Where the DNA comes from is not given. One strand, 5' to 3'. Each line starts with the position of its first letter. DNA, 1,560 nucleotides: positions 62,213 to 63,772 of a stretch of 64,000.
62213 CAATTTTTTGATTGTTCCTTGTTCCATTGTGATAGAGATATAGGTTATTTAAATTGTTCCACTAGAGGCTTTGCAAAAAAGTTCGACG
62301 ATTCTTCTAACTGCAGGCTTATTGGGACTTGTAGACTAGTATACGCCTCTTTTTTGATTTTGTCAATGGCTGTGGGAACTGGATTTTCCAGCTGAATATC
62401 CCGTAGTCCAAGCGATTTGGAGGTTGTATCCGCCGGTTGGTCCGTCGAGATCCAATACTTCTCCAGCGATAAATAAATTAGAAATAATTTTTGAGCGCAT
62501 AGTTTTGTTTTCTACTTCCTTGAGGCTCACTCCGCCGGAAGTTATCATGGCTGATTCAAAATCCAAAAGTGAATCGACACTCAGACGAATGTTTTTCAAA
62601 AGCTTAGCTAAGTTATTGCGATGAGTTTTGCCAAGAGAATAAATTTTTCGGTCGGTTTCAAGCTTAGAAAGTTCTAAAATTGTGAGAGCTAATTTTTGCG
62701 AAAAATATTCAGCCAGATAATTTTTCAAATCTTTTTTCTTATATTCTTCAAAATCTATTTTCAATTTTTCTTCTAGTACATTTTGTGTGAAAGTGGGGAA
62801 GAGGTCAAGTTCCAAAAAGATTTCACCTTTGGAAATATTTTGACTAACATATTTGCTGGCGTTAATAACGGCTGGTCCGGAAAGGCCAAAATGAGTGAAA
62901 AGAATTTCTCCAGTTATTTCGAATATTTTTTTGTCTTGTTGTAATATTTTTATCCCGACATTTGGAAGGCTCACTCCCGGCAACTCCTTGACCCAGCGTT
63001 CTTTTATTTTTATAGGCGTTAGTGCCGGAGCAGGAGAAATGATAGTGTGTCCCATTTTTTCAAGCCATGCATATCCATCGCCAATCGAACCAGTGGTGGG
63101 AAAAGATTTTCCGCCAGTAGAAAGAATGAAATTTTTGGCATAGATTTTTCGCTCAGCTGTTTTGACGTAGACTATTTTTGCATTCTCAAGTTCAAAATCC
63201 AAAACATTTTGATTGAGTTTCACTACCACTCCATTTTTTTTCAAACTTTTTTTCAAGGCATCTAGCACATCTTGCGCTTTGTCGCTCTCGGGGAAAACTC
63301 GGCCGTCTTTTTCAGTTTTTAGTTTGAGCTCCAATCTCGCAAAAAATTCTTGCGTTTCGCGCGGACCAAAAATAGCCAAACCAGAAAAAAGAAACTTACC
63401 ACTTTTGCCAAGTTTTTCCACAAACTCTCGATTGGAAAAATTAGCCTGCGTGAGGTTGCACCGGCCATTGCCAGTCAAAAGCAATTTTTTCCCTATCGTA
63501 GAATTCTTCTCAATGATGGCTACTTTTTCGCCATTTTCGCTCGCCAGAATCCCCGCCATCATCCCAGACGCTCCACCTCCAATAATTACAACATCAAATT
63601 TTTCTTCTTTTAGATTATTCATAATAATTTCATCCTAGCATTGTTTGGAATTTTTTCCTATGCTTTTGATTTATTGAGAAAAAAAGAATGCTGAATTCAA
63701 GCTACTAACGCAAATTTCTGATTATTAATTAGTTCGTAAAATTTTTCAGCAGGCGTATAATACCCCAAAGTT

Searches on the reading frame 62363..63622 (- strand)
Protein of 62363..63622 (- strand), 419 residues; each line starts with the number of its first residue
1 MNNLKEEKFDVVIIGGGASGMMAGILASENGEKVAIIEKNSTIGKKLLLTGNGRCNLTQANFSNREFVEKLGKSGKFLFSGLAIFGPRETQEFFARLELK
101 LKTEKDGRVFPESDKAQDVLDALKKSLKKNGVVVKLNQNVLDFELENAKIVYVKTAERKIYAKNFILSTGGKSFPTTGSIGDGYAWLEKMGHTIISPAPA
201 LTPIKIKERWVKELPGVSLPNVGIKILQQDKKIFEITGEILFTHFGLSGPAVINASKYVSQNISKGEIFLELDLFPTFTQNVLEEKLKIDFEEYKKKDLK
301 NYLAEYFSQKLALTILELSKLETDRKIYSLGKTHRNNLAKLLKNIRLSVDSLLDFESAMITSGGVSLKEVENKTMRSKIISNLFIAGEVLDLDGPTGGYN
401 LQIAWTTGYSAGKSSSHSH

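Call 60: find_encoding_contigs(protein=window:62363-63622:-, flank=10000, max_places=1)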
Protein window:62363-63622:- (419 aa): 13 contigs read that carry it; 1 place shown.
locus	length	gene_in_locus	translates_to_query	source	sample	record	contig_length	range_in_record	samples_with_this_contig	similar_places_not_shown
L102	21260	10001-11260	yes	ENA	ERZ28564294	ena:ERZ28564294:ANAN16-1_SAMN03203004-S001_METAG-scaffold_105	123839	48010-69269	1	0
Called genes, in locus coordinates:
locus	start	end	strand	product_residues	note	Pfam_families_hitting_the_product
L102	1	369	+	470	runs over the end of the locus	PF05221:AdoHcyase, PF00670:AdoHcyase_NAD, PF02826:2-Hacid_dh_C (weak)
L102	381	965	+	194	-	-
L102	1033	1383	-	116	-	-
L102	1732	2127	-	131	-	-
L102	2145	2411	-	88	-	-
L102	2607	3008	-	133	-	-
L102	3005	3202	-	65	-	-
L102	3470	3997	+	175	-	-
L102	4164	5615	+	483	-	PF02463:SMC_N (faint), PF03193:RsgA_GTPase (faint), PF00005:ABC_tran, PF13175:AAA_15 (faint), PF13191:AAA_16 (faint), PF13401:AAA_22 (faint), PF13304:AAA_21 (weak), PF00005:ABC_tran, +4 more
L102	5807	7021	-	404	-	PF00270:DEAD, PF04851:ResIII, PF00271:Helicase_C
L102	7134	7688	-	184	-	PF00561:Abhydrolase_1 (weak), PF06821:Ser_hydrolase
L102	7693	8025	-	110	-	-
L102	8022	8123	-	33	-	-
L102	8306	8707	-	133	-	-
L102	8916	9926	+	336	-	PF13936:HTH_38, PF13565:HTH_32 (faint), PF00665:rve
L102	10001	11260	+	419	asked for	PF00070:Pyr_redox (faint), PF00890:FAD_binding_2 (weak), PF01134:GIDA (faint), PF01266:DAO (faint), PF03486:HI0933_like, PF07992:Pyr_redox_2 (weak), PF12831:FAD_oxidored, PF22780:HI0933_like_1st, +1 more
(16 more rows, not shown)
